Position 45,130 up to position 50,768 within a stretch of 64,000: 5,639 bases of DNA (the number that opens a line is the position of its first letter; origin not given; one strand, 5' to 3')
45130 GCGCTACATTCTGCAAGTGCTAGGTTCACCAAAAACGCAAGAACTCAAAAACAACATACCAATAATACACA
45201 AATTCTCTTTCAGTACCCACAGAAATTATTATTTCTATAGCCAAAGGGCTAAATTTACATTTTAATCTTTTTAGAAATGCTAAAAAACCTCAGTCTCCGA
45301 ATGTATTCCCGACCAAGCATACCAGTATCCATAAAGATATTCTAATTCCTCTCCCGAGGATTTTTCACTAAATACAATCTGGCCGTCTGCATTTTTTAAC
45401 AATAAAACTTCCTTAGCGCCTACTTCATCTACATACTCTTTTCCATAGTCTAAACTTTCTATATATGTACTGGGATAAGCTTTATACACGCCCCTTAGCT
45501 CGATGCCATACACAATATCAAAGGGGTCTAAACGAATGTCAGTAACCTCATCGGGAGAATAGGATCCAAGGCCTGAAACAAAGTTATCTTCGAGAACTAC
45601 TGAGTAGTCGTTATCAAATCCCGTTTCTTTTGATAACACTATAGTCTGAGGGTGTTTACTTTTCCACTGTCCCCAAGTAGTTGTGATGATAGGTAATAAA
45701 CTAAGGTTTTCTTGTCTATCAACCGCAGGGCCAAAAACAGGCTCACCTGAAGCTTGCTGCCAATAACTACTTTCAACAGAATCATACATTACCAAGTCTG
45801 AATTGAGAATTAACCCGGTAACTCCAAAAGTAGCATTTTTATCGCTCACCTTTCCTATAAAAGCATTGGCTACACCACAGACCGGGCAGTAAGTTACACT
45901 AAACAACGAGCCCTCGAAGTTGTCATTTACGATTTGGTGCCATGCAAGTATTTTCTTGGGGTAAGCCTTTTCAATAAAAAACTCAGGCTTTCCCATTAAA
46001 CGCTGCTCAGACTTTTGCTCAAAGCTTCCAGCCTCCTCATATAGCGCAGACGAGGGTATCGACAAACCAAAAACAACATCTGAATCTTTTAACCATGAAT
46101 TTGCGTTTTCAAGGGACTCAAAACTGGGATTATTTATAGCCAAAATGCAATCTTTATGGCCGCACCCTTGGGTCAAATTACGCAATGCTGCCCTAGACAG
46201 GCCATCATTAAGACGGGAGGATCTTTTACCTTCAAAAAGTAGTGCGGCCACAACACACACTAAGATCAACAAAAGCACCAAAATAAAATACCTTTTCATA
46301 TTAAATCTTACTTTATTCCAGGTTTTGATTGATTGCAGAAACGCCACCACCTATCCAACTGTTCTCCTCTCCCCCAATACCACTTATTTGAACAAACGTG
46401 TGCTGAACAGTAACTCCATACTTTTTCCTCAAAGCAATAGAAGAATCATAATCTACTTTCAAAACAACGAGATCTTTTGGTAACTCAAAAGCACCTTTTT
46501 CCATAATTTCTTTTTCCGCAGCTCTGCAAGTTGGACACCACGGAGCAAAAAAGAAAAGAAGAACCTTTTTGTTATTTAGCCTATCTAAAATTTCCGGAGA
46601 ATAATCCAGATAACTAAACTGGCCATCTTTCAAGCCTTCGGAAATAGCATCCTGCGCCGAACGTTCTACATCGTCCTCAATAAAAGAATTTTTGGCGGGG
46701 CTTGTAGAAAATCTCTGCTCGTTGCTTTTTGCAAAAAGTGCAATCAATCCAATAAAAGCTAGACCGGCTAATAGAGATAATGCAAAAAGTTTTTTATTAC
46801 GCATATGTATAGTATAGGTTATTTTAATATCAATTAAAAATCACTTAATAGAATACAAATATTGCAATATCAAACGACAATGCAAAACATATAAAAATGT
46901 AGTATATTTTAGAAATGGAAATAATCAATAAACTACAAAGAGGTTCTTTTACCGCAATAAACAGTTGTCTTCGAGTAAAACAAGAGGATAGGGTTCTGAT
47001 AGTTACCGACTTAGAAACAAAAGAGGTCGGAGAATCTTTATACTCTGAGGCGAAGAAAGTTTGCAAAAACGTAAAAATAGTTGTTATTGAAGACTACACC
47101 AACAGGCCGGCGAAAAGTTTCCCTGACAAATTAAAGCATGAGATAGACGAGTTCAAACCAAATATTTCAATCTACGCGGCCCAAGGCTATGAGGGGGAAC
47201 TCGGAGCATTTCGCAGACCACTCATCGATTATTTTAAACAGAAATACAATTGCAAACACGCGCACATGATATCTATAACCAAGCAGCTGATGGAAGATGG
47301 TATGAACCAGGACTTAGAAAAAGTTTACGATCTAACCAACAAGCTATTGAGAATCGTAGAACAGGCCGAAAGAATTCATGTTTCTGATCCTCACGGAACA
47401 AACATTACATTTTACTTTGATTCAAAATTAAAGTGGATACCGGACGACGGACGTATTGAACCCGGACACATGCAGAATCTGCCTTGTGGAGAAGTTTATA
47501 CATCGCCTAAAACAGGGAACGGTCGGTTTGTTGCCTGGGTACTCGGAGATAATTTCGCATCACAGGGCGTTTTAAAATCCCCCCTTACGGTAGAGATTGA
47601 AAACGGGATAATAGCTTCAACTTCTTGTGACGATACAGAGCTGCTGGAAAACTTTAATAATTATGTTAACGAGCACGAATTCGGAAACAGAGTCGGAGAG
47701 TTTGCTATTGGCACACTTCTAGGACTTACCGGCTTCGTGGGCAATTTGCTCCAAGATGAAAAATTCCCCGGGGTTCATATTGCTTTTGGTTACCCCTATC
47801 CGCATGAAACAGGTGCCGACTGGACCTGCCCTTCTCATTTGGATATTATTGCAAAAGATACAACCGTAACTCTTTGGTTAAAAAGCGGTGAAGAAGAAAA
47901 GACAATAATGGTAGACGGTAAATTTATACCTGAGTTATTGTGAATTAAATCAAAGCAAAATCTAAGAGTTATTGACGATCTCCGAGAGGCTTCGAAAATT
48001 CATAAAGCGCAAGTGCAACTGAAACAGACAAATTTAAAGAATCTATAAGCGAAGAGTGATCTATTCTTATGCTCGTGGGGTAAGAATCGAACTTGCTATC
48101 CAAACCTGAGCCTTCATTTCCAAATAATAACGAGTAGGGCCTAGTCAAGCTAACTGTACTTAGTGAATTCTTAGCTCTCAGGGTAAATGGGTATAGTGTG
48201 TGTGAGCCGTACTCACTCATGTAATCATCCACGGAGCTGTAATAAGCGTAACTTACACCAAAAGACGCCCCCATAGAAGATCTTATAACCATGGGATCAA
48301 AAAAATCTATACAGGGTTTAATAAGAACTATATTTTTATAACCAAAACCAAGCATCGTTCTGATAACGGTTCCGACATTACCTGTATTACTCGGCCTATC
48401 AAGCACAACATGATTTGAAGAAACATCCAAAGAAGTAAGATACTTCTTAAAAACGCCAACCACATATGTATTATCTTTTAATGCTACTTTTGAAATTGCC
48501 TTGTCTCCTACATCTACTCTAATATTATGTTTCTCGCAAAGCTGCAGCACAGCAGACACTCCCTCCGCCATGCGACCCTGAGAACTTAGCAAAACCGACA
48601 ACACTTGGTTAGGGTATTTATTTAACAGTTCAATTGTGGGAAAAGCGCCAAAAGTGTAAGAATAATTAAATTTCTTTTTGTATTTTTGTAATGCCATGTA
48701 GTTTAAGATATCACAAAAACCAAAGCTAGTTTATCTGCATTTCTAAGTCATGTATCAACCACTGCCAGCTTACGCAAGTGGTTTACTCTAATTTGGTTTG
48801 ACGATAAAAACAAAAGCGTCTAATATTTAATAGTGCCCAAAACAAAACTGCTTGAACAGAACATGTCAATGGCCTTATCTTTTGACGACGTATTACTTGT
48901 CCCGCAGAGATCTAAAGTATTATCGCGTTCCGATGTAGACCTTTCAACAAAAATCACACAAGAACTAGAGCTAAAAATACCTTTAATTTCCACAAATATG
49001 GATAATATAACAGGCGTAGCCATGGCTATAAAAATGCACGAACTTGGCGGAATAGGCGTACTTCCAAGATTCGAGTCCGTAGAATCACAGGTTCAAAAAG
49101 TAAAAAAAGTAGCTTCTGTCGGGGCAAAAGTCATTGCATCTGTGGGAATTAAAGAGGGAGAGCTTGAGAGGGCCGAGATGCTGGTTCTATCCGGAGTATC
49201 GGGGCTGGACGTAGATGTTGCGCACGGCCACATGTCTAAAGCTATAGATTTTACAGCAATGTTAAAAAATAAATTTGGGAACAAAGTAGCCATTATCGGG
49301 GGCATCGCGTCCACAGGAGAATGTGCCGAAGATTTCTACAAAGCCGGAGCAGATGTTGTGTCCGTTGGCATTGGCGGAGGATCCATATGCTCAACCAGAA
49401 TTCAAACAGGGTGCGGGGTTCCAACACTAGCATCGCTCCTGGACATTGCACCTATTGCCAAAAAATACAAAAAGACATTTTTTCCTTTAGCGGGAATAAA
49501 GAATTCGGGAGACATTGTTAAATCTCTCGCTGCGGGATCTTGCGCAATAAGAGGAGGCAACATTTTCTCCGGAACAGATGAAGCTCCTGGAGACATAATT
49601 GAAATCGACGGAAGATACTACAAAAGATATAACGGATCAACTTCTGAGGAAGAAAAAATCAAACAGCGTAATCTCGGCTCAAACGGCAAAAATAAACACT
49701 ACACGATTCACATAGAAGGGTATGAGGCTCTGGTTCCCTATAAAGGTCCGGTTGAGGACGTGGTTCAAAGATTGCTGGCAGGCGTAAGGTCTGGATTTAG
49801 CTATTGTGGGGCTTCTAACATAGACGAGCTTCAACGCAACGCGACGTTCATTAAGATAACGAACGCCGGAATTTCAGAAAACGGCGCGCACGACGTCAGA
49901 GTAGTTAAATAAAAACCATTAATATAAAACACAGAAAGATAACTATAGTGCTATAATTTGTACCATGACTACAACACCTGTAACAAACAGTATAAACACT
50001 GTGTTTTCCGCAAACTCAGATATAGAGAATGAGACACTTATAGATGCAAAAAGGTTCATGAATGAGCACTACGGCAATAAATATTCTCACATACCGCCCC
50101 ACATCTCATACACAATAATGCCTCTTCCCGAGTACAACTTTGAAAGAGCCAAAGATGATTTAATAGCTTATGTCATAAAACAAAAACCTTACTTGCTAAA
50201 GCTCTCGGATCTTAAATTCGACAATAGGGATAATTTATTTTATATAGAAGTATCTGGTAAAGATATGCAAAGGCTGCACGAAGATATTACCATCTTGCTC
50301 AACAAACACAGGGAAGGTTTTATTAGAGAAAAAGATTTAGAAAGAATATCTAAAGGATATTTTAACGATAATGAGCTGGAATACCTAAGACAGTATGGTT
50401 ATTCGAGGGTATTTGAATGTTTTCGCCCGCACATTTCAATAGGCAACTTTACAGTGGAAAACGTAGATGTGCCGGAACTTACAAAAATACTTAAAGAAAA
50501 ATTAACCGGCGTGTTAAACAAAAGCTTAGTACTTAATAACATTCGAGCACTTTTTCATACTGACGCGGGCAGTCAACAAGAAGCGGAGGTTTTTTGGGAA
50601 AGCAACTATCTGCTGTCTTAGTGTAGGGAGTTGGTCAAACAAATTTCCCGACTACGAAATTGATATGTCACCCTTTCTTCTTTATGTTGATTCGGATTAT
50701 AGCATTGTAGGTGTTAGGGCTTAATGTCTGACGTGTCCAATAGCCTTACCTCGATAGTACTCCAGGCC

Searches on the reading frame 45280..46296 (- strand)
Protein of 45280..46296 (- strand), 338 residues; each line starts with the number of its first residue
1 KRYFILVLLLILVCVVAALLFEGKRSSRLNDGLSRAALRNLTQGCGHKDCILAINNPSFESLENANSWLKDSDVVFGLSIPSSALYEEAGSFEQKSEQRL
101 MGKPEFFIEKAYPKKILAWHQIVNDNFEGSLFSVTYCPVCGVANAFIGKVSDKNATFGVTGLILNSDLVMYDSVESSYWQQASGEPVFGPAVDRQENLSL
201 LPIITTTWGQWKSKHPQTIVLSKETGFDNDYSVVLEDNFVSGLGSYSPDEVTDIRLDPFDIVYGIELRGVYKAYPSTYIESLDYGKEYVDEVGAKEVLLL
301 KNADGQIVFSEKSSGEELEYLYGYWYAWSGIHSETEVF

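Call 68: search_protein_families(library=pfam, proteins=[window:45280-46296:-], max_evalue=0.001)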
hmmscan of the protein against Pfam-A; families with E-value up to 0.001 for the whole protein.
window:45280-46296:- (338 aa): 1 family
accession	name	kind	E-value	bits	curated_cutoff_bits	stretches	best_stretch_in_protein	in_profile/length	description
PF11376.13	DUF3179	-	1.8e-54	185.6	27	1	110-314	38-237/292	Protein of unknown function (DUF3179)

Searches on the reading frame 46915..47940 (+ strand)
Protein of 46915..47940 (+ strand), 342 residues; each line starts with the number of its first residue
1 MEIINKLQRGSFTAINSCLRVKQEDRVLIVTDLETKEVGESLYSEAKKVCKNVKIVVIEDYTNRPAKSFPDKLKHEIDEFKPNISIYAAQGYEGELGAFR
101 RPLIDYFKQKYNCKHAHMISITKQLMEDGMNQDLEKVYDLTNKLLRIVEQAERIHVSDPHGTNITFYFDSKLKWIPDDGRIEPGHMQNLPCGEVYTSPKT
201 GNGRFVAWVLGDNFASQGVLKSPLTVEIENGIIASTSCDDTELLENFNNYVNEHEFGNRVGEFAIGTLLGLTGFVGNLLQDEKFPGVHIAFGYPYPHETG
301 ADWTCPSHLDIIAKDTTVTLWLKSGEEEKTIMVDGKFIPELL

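Call 68: search_protein_families(library=pfam, proteins=[window:46915-47940:+], max_evalue=0.001)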
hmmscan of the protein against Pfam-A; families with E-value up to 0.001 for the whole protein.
window:46915-47940:+ (342 aa): 1 family
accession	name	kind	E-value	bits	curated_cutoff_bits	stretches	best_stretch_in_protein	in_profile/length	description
PF02073.20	Peptidase_M29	-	4.7e-12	45.9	27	1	149-337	200-406/406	Thermophilic metalloprotease (M29)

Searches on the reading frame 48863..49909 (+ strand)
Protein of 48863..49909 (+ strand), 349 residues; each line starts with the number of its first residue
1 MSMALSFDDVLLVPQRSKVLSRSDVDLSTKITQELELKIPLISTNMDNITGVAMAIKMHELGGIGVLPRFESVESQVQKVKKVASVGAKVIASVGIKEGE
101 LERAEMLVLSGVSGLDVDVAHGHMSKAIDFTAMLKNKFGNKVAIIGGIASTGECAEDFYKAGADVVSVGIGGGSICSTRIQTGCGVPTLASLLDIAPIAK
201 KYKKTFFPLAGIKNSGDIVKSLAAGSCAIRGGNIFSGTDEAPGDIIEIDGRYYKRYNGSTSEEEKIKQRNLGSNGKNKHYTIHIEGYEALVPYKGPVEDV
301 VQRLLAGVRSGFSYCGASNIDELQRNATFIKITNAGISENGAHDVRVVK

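Call 68: search_protein_families(library=pfam, proteins=[window:48863-49909:+], max_evalue=0.001)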
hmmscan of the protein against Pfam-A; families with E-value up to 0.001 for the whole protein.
window:48863-49909:+ (349 aa): 1 family
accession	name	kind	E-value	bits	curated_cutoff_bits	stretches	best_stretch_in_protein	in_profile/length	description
PF00478.31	IMPDH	-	2.3e-94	316.7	25.6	1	4-343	1-345/345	IMP dehydrogenase / GMP reductase domain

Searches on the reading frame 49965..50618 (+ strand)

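Call 68: search_protein_families(library=pfam, proteins=[window:49965-50618:+], max_evalue=0.001)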
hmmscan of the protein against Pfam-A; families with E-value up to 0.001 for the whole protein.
window:49965-50618:+ (218 aa): 2 families
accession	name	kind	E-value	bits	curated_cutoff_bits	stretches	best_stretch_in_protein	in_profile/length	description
PF06299.18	DUF1045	-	1.6e-08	35.1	24.3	1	98-199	53-151/159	Protein of unknown function (DUF1045)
PF13563.12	2_5_RNA_ligase2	-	2.1e-06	28.3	27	1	23-166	8-120/152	2'-5' RNA ligase superfamily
